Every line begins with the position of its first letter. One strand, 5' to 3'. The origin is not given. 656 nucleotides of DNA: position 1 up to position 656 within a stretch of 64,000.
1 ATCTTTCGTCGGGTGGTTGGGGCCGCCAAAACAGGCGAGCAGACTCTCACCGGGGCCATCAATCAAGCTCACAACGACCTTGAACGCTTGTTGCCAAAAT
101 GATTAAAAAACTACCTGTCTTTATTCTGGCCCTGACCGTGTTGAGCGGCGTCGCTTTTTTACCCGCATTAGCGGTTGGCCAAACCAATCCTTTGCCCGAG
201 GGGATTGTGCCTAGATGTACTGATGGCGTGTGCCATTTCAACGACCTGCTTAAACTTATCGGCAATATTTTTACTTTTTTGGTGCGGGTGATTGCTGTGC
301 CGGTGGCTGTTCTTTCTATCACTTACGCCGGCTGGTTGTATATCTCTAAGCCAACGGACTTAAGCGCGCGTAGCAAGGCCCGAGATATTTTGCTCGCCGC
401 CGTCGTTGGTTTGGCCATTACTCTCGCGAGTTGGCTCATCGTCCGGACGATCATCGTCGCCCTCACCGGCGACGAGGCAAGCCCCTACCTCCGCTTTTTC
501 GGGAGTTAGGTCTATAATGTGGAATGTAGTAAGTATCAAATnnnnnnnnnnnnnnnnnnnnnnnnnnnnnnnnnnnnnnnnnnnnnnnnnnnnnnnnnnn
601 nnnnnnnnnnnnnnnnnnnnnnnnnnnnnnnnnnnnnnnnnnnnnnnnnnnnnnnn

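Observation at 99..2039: Tandem array of five small TrbC/VirB2-type pilin-like paralogs at the contig start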

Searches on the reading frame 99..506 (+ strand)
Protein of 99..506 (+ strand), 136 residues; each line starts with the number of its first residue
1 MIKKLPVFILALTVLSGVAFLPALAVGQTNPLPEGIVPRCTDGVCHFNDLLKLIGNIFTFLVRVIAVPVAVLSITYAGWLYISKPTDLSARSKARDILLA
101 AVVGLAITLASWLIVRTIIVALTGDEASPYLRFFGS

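Call 3: search_protein_families(library=pfam, proteins=[window:99-506:+], max_evalue=1)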
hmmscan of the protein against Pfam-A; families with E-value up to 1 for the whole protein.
window:99-506:+ (136 aa): 5 families
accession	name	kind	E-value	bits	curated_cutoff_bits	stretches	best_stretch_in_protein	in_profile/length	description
PF18895.5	T4SS_pilin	-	5.9e-05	23.5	26.6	1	53-118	8-71/71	Type IV secretion system pilin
PF06380.16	DUF1072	-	0.15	12.4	25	1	9-29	11-31/39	Protein of unknown function (DUF1072)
PF04956.18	TrbC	-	0.24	12.1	27.9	1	18-113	23-98/98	TrbC/VIRB2 pilin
PF19607.4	DUF6112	-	0.59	10.4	25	1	42-112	8-80/88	Family of unknown function (DUF6112)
PF07069.16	PRRSV_2b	-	0.74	10.8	25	0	96-118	28-50/73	Porcine reproductive and respiratory syndrome virus 2b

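Call 4: search_protein_families(library=ncbifam, proteins=[window:99-506:+], max_evalue=1)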
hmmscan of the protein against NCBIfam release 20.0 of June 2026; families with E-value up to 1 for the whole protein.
window:99-506:+ (136 aa): 2 families
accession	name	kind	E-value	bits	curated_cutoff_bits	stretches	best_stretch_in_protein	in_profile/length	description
NF046050.1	CPBP_fam_MroQ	equivalog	0.066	12.6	270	1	61-126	44-110/243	intramembrane glutamic endopeptidase MroQ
NF045849.1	ICE_MMCAP2_0565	equivalog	0.4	10.4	40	1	50-120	8-78/80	Mbov_0395 family pilin-like conjugal transfer protein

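Call 10: find_encoding_contigs(protein=window:99-506:+, flank=10000, max_places=6)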
Protein window:99-506:+ (136 aa): 2 contigs read that carry it; 2 places shown.
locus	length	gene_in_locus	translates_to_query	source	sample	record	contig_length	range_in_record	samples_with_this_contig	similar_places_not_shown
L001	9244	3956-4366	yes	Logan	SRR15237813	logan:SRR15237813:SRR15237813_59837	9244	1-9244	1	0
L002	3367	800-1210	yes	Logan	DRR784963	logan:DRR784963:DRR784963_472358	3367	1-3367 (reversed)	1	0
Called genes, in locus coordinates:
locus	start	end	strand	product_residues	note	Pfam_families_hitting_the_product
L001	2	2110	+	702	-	?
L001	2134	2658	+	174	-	PF01209:Ubie_methyltran, PF05175:MTS, PF13847:Methyltransf_31, PF08241:Methyltransf_11, PF08242:Methyltransf_12, PF13649:Methyltransf_25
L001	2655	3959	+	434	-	PF01547:SBP_bac_1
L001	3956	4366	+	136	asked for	-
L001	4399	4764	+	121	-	PF18895:T4SS_pilin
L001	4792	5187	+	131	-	PF18895:T4SS_pilin (weak)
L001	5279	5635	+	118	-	PF18895:T4SS_pilin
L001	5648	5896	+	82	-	PF18895:T4SS_pilin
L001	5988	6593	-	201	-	-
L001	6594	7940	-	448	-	-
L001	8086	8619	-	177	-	-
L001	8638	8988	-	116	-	-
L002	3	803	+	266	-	?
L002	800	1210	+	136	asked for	-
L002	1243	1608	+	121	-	PF18895:T4SS_pilin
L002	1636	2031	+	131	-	PF18895:T4SS_pilin (weak)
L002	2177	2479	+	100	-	PF18895:T4SS_pilin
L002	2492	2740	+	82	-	PF18895:T4SS_pilin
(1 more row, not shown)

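Call 13: search_protein_families(library=pfam, proteins=[L001:2-2107:+, L001:2134-2655:+, L001:2655-3956:+], max_evalue=0.01)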
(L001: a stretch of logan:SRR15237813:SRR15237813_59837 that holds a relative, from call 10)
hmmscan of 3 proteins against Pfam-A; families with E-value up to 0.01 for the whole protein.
L001:2-2107:+ (702 aa): 2 families
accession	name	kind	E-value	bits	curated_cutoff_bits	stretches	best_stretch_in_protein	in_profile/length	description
PF00521.26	DNA_topoisoIV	-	4.6e-107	359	31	1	1-356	84-430/432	DNA gyrase/topoisomerase IV, subunit A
PF03989.18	DNA_gyraseA_C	-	1.1e-67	223.7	27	6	441-489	2-47/48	DNA gyrase C-terminal domain, beta-propeller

L001:2134-2655:+ (174 aa): 17 families
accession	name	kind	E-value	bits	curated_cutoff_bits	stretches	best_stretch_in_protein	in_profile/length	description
PF08241.18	Methyltransf_11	-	6.9e-16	59.1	21.2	1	22-123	2-95/95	Methyltransferase domain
PF13847.12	Methyltransf_31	-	1.2e-15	57.9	27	1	17-127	4-113/145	Methyltransferase domain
PF13649.12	Methyltransf_25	-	6.5e-15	56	27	1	20-119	1-97/97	Methyltransferase domain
PF01209.24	Ubie_methyltran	-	6.7e-15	55.5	20.1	1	16-128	47-156/233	ubiE/COQ5 methyltransferase family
PF08242.18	Methyltransf_12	-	2.1e-09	38.5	30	1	22-121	2-98/98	Methyltransferase domain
PF05175.20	MTS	-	2e-08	34.5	23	1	16-125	31-140/170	Methyltransferase small domain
PF08704.16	GCD14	-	7.2e-05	23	26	1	11-90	35-115/247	tRNA methyltransferase complex GCD14 subunit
PF02390.23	Methyltransf_4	-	0.00034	20.6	24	1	19-90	4-74/173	Putative methyltransferase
PF05148.21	Methyltransf_8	-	0.00041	20.7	27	1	19-128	75-161/219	Hypothetical methyltransferase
PF01135.25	PCMT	-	0.00069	19.9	20.3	1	11-74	68-131/210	Protein-L-isoaspartate(D-aspartate) O-methyltransferase (PCMT)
PF06325.19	PrmA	-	0.00081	19.4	22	1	16-120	161-255/296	Ribosomal protein L11 methyltransferase (PrmA)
PF03848.20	TehB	-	0.0018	18.2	20.4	1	15-124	29-133/193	Tellurite resistance protein TehB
PF13679.12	Methyltransf_32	-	0.0024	18.3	27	1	18-76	27-89/143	Methyltransferase domain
PF24675.1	NpmA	-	0.0024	17.6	60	1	8-80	15-90/214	16S rRNA (adenine(1408)-N(1))-methyltransferase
PF01728.25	FtsJ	-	0.0032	17.9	24.1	1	15-59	20-63/181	FtsJ-like methyltransferase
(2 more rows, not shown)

L001:2655-3956:+ (434 aa): 1 family
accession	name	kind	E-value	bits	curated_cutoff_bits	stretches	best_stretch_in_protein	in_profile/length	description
PF01547.30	SBP_bac_1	-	3.9e-12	47.2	26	1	77-350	32-305/307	Bacterial extracellular solute-binding protein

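Call 23: find_related_loci(query=L001:2655-3956:+, collection=genome_contigs, flank=10000)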
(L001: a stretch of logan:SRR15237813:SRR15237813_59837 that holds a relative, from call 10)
Query L001:2655-3956:+ (434 aa) in genome_contigs; peptide patterns used: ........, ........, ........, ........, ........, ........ (x = any residue, [..] = any of these).
189 stretches matched a pattern; 82 encode a relative of the query (tblastn E <= 1e-3); the best 80 are kept; 80 distinct loci.
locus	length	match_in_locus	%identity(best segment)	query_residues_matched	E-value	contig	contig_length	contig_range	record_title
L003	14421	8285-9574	74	1-432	0e+0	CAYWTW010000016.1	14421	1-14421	MAG TPA_asm: uncultured Candidatus Saccharibacteria bacterium isolate SRP329715_co1_14 genome assembly, contig: NODE_637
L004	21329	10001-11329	42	1-432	1e-101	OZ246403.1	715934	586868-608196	MAG: uncultured Candidatus Saccharibacteria bacterium isolate SRP287051_co2_1 genome assembly, chromosome: 1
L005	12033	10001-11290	41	1-430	7e-102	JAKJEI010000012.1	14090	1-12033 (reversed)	MAG: Patescibacteria group bacterium isolate UR.bin254 NODE_12_length_14090_cov_4.574395, whole genome shotgun sequence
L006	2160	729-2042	40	1-433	2e-105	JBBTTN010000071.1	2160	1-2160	MAG: Patescibacteria group bacterium isolate H52-bin079 H52_bin079_000000000071, whole genome shotgun sequence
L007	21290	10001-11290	40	1-430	7e-97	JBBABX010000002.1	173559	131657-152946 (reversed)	MAG: Candidatus Paceibacterota bacterium isolate SO_2017_LW1_33 NODE_20_length_173559_cov_2.312970_LW64-88_2017, whole g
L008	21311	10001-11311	38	1-432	6e-97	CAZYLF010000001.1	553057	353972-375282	MAG TPA_asm: uncultured Candidatus Saccharibacteria bacterium isolate SRP292972_co3_71 genome assembly, contig: NODE_15_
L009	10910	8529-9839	38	1-432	5e-96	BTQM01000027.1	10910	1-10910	MAG: Patescibacteria group bacterium BMS9Abin13 DNA, NODE_2079_length_10910, whole genome shotgun sequence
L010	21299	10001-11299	37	1-432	6e-96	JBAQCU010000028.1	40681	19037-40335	MAG: Minisyncoccia bacterium isolate MFD12004_ilm_asm_bin23 k127_144179, whole genome shotgun sequence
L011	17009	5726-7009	38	4-431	8e-96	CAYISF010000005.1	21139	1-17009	MAG TPA_asm: uncultured Candidatus Saccharibacteria bacterium isolate ERP119705_co3_578 genome assembly, contig: NODE_28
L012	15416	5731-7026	37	4-434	3e-93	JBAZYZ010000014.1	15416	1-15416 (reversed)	MAG: Candidatus Paceibacterota bacterium isolate SO_2017_GW1_94 NODE_14314_length_15416_cov_1.334031_OW334_2017, whole g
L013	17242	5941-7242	39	2-434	1e-90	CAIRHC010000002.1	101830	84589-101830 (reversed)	MAG: Candidatus Vogelbacteria bacterium isolate KTt_bin-1541 genome assembly, contig: bin-1541:02/11, whole genome shotg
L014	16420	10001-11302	35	1-432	1e-89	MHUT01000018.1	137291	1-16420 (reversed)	MAG: Candidatus Yonathbacteria bacterium RIFCSPHIGHO2_02_FULL_44_14 rifcsphigho2_02_scaffold_653, whole genome shotgun s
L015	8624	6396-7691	40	1-434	4e-89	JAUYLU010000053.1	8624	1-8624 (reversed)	MAG: bacterium isolate C24_metabat.bin.53 C24_k141_944861, whole genome shotgun sequence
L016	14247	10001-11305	36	2-432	5e-89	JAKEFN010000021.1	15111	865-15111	MAG: bacterium isolate PMV_2_maxbin.003 PMV_2_maxbin.003.k101_362422, whole genome shotgun sequence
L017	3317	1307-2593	36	4-432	5e-90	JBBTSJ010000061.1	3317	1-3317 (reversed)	MAG: Patescibacteria group bacterium isolate H43-bin029_1 H43_bin029_1_000000000061, whole genome shotgun sequence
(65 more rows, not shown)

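Call 42: list_cluster_members(proteins=[window:99-506:+, window:542-904:+, window:935-1327:+, window:1422-1775:+, window:1791-2036:+, L001:2655-3956:+, L001:2134-2655:+])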
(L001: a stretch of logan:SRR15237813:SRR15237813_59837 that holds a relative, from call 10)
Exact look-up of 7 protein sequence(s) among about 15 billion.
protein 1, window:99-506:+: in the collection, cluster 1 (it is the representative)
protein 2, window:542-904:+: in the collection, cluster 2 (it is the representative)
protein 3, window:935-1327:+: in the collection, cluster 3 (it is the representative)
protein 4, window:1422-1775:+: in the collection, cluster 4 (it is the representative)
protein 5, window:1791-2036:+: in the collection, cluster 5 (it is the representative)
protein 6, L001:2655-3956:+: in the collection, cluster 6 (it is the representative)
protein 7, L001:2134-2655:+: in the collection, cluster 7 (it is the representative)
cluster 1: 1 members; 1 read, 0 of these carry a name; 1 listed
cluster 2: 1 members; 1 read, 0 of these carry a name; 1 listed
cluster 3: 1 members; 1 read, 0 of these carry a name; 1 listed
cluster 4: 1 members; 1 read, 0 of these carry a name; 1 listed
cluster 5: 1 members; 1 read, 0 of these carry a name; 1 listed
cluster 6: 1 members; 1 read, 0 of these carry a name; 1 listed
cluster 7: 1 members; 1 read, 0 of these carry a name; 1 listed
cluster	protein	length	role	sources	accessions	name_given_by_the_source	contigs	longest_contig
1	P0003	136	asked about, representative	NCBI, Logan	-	-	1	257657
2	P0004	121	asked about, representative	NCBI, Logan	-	-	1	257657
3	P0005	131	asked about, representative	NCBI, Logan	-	-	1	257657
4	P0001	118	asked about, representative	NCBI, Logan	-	-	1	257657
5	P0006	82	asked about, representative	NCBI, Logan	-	-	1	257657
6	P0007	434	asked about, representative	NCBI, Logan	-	-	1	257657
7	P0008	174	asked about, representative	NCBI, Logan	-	-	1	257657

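Call 43: find_homologous_proteins(query=P0007, max_evalue=1e-10)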
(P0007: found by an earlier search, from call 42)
Query P0007 (434 aa): 88 proteins with E <= 1e-10 among 8000 candidates.
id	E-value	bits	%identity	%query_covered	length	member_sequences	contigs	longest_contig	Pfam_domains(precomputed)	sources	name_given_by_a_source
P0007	4.8e-286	966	100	100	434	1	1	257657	PF01547.31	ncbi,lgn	-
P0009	1.1e-206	705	74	100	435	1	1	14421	PF01547.31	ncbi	-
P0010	2.7e-109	384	45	99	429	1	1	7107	PF13416.12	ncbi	-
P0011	9.3e-97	343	41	99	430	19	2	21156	PF01547.31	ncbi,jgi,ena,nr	ncbi:MAG TPA: extracellular solute-binding protein [Candidatus Paceibacterota bacterium]|nr:extracel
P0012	8.4e-95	336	42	100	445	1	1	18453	PF13416.12,PF01547.31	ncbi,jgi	jgi:ABC-type glycerol-3-phosphate transport system substrate-binding protein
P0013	8.2e-94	333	41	99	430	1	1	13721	PF13416.12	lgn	-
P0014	1.3e-93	332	38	100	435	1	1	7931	PF13416.12,PF01547.31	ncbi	-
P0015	5.3e-93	330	42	100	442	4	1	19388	PF13416.12,PF01547.31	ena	-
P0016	3.8e-92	327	40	99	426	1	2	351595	PF13416.12,PF01547.31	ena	-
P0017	2.3e-91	325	41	93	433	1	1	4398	PF13416.12,PF01547.31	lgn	-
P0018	2.9e-91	324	40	99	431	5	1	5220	-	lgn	-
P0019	2.0e-90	322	39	100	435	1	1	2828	PF13416.12,PF01547.31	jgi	-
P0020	4.0e-90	321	39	100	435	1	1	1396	PF13416.12,PF01547.31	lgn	-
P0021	6.7e-90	320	37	100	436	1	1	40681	PF13416.12,PF01547.31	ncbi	ncbi:MAG: extracellular solute-binding protein [Minisyncoccia bacterium]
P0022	6.7e-89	317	39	99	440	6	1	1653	PF13416.12,PF01547.31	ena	-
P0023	1.8e-88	315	38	97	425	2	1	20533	PF01547.31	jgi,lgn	-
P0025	1.2e-87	313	40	99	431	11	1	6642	PF13416.12,PF01547.31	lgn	-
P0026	3.2e-87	311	40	92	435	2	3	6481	PF01547.31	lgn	-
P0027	3.7e-87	311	37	99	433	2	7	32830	PF13416.12,PF01547.31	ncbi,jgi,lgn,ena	ncbi:MAG TPA: extracellular solute-binding protein [Candidatus Paceibacterota bacterium]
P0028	1.0e-86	310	36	100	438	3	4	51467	PF13416.12,PF01547.31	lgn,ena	-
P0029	1.3e-86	309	37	100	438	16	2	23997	PF13416.12,PF01547.31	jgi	-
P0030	1.6e-86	309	41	95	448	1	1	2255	PF13416.12,PF01547.31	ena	-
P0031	1.9e-85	305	39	99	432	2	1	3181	PF13416.12,PF01547.31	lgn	-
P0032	3.8e-85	304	38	99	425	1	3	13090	PF13416.12,PF01547.31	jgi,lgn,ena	jgi:ABC-type glycerol-3-phosphate transport system substrate-binding protein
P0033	1.1e-84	303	37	99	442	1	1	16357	PF13416.12,PF01547.31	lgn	-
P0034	1.6e-84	302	39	100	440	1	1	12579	PF13416.12,PF01547.31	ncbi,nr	ncbi:MAG: extracellular solute-binding protein [Candidatus Vogelbacteria bacterium]|nr:extracellular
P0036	2.9e-84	301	40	99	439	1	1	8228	PF13416.12,PF01547.31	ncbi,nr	ncbi:extracellular solute-binding protein [Candidatus Parcubacteria bacterium]|nr:extracellular solu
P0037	3.2e-84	301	37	98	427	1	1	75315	PF13416.12,PF01547.31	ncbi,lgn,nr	ncbi:extracellular solute-binding protein [Candidatus Wolfebacteria bacterium]|nr:extracellular solu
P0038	3.3e-84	301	38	100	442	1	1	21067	PF13416.12,PF01547.31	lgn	-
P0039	4.4e-84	301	38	100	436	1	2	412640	PF13416.12,PF01547.31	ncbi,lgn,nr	ncbi:MAG: extracellular solute-binding protein [Parcubacteria group bacterium]|nr:extracellular solu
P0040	7.7e-84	300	36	98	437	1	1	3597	PF13416.12,PF01547.31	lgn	-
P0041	8.6e-84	300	36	99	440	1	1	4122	PF13416.12,PF01547.31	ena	-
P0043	1.8e-83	299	38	100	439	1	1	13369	PF01547.31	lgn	-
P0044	2.2e-83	299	38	100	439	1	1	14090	PF13416.12,PF01547.31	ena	-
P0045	2.6e-82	295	37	99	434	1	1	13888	PF13416.12,PF01547.31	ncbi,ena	-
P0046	1.2e-81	293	37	99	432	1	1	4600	PF13416.12,PF01547.31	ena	-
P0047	1.5e-80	289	35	99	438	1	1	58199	PF13416.12,PF01547.31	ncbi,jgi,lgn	ncbi:MAG: extracellular solute-binding protein [Candidatus Paceibacterota bacterium]|jgi:ABC-type gl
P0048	1.7e-80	289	37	99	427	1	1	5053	PF13416.12,PF01547.31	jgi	jgi:ABC-type glycerol-3-phosphate transport system substrate-binding protein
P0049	2.1e-80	289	37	97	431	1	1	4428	PF13416.12,PF01547.31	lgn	-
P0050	3.2e-80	288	38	86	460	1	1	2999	PF13416.12,PF01547.31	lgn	-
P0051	4.3e-80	288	37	96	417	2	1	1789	PF01547.31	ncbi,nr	ncbi:MAG TPA: extracellular solute-binding protein, partial [Candidatus Paceibacterota bacterium]|nr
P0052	4.4e-80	288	37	100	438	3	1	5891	PF13416.12,PF01547.31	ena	-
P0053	7.1e-80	287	37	99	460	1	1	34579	PF13416.12,PF01547.31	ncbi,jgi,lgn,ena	-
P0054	2.2e-79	285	35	100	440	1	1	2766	PF13416.12,PF01547.31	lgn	-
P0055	5.9e-79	284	37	99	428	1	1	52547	PF13416.12,PF01547.31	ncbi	-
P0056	7.4e-79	284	39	86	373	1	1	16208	PF13416.12,PF01547.31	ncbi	ncbi:MAG: extracellular solute-binding protein, partial [Candidatus Paceibacterota bacterium]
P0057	2.0e-78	282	37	92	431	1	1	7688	PF13416.12,PF01547.31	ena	-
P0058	4.8e-78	281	38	99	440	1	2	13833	PF01547.31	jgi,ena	-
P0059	8.1e-78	280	36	100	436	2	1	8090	PF13416.12,PF01547.31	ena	-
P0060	1.2e-77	280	37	99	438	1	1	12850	PF13416.12,PF01547.31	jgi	-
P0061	4.3e-77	278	37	99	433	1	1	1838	PF13416.12,PF01547.31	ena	-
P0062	8.0e-76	274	38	100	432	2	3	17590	PF13416.12,PF01547.31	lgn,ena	-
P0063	2.0e-75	272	37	99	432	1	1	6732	PF13416.12,PF01547.31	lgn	-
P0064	1.9e-74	269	37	92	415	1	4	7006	PF13416.12,PF01547.31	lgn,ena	-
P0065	2.5e-74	269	37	100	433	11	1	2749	PF13416.12,PF01547.31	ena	-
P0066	2.6e-74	269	36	96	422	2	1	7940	PF13416.12,PF01547.31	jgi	-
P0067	1.2e-73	266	34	99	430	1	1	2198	PF13416.12,PF01547.31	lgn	-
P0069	6.4e-73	264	35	100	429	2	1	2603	PF13416.12,PF01547.31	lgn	-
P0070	1.2e-72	263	35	98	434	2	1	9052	PF13416.12,PF01547.31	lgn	-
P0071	3.2e-72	262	34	100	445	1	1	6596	PF13416.12,PF01547.31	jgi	jgi:ABC-type glycerol-3-phosphate transport system substrate-binding protein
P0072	2.7e-71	259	37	98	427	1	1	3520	PF13416.12,PF01547.31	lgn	-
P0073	5.0e-71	258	35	100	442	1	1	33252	PF13416.12,PF01547.31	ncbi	-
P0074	2.5e-69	252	35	100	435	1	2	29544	PF13416.12,PF01547.31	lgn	-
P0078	2.7e-68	249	35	100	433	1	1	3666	PF01547.31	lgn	-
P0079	6.4e-68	248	33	99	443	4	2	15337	PF13416.12,PF01547.31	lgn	-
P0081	1.3e-65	240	36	98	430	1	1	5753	PF13416.12,PF01547.31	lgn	-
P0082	3.2e-65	239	34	99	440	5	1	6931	PF13416.12,PF01547.31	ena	-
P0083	2.6e-64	236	33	100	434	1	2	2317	PF01547.31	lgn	-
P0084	3.9e-64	235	36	97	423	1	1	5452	PF13416.12,PF01547.31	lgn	-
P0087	2.0e-62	229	34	99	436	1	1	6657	PF01547.31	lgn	-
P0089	1.2e-59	220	33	99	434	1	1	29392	PF01547.31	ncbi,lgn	ncbi:MAG: extracellular solute-binding protein [Patescibacteria group bacterium]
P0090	6.8e-59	218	33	99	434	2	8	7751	PF13416.12,PF01547.31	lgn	-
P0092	5.1e-58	215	32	99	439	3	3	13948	PF01547.31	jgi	jgi:ABC-type glycerol-3-phosphate transport system substrate-binding protein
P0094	6.8e-39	152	28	90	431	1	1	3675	PF13416.12,PF01547.31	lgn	-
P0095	8.0e-29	119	27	89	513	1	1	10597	PF13416.12,PF01547.31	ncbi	-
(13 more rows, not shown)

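Call 44: search_solved_structures(query=P0007, max_evalue=1)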
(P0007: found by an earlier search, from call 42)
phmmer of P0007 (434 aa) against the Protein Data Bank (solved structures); distinct sequences matched with E-value up to 1: 454 (the best 60 are shown).
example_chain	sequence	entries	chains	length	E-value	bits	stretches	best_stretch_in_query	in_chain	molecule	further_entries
4qrz_A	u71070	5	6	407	7.7e-08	34.7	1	40-186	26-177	ABC-TYPE SUGAR TRANSPORTER | ABC transporter, substrate binding protein (Sugar)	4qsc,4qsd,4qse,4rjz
9vus_A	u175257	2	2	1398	1.4e-07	33.9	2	77-178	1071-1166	Soluble cytochrome b562,2-oxoglutarate receptor 1,Soluble cytochrome b562,2-oxoglutarate r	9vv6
4r9f_A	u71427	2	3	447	3.9e-07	32.4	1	14-312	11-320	MBP1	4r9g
1elj_A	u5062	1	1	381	4.9e-07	32.1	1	81-186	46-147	MALTODEXTRIN-BINDING PROTEIN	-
9p0x_T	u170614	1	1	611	2.6e-06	29.7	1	5-178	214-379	Tissue factor,Maltose/maltodextrin-binding periplasmic protein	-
1eu8_A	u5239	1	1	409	5.4e-06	28.6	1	142-192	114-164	TREHALOSE/MALTOSE BINDING PROTEIN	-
6jb0_A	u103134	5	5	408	0.00032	22.8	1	129-189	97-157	ABC transporter, periplasmic substrate-binding protein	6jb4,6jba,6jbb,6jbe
6jaz_A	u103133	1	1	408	0.00033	22.8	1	129-189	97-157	ABC transporter, periplasmic substrate-binding protein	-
6j9w_A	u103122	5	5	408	0.00033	22.8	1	129-189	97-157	ABC transporter, periplasmic substrate-binding protein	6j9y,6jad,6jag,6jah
6jam_A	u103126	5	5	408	0.00033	22.8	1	129-189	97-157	ABC transporter, periplasmic substrate-binding protein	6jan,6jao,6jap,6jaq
6jar_A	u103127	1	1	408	0.00034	22.7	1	129-189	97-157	ABC transporter, periplasmic substrate-binding protein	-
6jal_A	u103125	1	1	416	0.00034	22.7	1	128-189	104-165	ABC transporter, periplasmic substrate-binding protein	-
3d4c_A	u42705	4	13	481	0.0005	22.2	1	77-178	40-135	Maltose-binding periplasmic protein, LINKER, Zona pellucida protein 3 | Maltose-binding periplasmic protein,Zona pellucida sperm-binding protein 3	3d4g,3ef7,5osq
7nzm_C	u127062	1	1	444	0.00054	22.1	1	77-178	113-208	Protein phosphatase 1 regulatory subunit 15A,Maltose/maltodextrin-binding periplasmic prot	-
7nbz_A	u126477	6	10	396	0.00059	21.9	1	142-189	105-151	Sulfoquinovosyl binding protein | Sulfoquinovosyl glycerol-binding protein SmoF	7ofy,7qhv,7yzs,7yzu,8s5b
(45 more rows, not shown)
